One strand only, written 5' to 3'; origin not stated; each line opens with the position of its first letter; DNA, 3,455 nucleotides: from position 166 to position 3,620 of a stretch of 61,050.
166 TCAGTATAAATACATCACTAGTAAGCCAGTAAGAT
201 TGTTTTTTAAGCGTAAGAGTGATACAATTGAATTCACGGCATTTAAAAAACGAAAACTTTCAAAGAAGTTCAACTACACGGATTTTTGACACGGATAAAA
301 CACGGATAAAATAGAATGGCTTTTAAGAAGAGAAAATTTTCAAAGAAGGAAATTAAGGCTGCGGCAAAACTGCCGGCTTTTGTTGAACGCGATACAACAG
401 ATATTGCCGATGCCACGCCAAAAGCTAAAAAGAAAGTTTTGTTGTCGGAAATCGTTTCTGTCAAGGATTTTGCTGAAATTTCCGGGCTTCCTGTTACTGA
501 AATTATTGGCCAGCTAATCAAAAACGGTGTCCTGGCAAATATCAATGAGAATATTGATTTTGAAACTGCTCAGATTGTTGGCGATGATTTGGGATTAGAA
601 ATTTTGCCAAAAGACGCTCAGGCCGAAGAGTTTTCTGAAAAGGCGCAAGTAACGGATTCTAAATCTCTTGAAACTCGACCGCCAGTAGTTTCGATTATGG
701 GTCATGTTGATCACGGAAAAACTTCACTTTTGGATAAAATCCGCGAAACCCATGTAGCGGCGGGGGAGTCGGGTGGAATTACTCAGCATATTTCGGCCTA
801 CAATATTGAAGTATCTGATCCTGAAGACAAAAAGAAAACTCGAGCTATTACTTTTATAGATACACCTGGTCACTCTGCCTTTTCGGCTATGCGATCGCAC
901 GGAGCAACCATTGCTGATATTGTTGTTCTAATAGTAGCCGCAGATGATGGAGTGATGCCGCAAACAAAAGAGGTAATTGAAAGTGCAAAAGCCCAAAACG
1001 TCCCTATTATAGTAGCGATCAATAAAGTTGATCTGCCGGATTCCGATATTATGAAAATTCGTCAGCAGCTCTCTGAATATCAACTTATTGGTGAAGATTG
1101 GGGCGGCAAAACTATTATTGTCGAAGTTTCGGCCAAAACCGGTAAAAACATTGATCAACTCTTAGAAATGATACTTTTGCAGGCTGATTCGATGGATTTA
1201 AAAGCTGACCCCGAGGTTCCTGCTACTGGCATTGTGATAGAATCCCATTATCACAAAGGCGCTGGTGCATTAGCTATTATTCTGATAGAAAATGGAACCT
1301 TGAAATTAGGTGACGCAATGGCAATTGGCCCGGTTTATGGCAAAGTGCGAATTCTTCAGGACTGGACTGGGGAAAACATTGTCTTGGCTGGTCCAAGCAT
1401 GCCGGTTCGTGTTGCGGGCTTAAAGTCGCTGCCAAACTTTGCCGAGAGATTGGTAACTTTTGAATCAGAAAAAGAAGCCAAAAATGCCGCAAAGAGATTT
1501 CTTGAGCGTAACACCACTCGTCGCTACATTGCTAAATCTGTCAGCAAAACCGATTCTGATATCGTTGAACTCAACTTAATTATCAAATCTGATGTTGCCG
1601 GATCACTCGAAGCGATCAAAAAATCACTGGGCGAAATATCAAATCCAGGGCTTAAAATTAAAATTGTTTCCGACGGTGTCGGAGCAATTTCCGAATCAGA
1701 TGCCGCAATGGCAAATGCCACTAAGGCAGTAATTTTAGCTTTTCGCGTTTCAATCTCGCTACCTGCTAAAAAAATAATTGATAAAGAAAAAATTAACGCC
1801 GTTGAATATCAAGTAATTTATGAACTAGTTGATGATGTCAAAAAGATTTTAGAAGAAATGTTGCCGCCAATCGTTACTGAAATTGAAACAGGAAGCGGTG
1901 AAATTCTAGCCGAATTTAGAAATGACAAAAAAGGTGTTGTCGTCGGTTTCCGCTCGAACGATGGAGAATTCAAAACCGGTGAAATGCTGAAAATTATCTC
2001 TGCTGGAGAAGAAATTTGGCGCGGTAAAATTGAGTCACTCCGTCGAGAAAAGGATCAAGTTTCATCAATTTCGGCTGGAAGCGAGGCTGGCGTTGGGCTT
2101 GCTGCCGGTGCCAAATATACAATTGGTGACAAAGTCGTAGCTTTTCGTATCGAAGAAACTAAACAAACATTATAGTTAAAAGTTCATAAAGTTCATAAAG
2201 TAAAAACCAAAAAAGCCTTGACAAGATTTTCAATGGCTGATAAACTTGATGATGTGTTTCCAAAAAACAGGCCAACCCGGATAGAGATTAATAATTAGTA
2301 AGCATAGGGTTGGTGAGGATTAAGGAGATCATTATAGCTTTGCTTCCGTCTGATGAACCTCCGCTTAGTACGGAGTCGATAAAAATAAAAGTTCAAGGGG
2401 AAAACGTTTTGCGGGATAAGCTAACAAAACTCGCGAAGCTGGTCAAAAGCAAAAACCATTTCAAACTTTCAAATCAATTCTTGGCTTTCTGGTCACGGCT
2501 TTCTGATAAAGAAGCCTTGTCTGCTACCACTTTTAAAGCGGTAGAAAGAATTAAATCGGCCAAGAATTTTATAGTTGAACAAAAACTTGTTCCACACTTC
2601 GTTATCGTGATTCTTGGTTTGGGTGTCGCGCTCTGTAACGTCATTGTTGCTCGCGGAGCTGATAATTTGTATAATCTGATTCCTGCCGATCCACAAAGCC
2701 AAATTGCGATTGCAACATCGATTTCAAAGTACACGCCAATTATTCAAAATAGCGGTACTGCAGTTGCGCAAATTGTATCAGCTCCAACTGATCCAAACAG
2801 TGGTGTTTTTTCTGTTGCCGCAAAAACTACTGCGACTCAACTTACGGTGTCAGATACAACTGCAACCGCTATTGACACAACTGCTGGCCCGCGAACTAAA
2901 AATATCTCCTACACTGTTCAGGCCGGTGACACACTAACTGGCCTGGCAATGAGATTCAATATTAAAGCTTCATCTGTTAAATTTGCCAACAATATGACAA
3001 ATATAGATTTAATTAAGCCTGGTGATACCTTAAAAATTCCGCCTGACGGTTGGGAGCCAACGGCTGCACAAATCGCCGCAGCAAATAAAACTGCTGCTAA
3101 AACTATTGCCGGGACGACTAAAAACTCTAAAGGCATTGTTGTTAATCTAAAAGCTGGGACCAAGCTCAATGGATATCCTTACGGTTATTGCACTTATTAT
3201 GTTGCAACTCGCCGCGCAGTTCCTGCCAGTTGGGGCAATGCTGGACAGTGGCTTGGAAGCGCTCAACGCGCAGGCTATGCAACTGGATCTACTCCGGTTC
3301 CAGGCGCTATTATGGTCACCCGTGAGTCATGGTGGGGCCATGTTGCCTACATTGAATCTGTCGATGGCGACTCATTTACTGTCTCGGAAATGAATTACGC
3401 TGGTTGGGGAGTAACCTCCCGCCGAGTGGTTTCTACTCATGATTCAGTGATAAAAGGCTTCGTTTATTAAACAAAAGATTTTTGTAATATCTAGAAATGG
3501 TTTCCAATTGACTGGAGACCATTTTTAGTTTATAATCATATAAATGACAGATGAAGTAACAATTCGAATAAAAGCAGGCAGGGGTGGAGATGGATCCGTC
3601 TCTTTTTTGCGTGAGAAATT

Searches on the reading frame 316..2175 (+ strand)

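Call 71: search_protein_families(library=pfam, proteins=[window:316-2175:+], max_evalue=0.001)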
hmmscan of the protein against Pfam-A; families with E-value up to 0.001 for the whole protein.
window:316-2175:+ (619 aa): 12 families
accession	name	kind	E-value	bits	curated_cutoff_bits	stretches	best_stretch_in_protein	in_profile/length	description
PF00009.33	GTP_EFTU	-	7.2e-38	130.5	26.5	1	125-288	6-184/188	Elongation factor Tu GTP binding domain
PF11987.13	IF-2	-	1.6e-29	102.6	27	1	405-509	12-117/117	Translation-initiation factor 2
PF22042.2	EF-G_D2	-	8.2e-17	61.5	27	1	302-380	1-82/84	Elongation factor G domain 2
PF01926.29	MMR_HSR1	-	2.4e-11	44.2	21.9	1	125-237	2-113/113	50S ribosome-binding GTPase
PF04760.21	IF2_N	-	1.6e-10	41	25.3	1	47-94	4-52/53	Translation initiation factor IF-2, N-terminal region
PF03144.31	GTP_EFTU_D2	-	2.5e-07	31.4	30.3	0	540-597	1-60/73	Elongation factor Tu domain 2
PF00071.28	Ras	-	1.2e-06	28.7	21.6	1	127-288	4-158/162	Ras family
PF08477.19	Roc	-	1.8e-06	28.6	27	1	125-239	2-119/119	Ras of Complex, Roc, domain of DAPkinase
PF03193.22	RsgA_GTPase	-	0.00019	21.7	30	0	200-285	23-103/174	RsgA GTPase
PF00025.27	Arf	-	0.00023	21.2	22.3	1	127-286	19-170/174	ADP-ribosylation factor family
PF02421.24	FeoB_N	-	0.00029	20.8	27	1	125-285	3-155/156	Ferrous iron transport protein B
PF16897.10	MMR_HSR1_Xtn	-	0.00084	19.7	35.2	0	218-286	46-100/106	C-terminal region of MMR_HSR1 domain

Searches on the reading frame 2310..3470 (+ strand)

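Call 71: search_protein_families(library=pfam, proteins=[window:2310-3470:+], max_evalue=0.001)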
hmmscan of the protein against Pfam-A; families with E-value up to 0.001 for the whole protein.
window:2310-3470:+ (386 aa): 3 families
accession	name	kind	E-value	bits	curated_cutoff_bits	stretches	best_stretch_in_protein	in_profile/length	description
PF05257.22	CHAP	-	5.5e-18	65.7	26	1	287-362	4-81/81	CHAP domain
PF01476.26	LysM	-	4.3e-11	43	20.9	1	201-244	1-43/43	LysM domain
PF23473.1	LysM3_LYK4_5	-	4.2e-05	24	29.3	1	200-244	4-47/48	LYK4/5 LysM3 domain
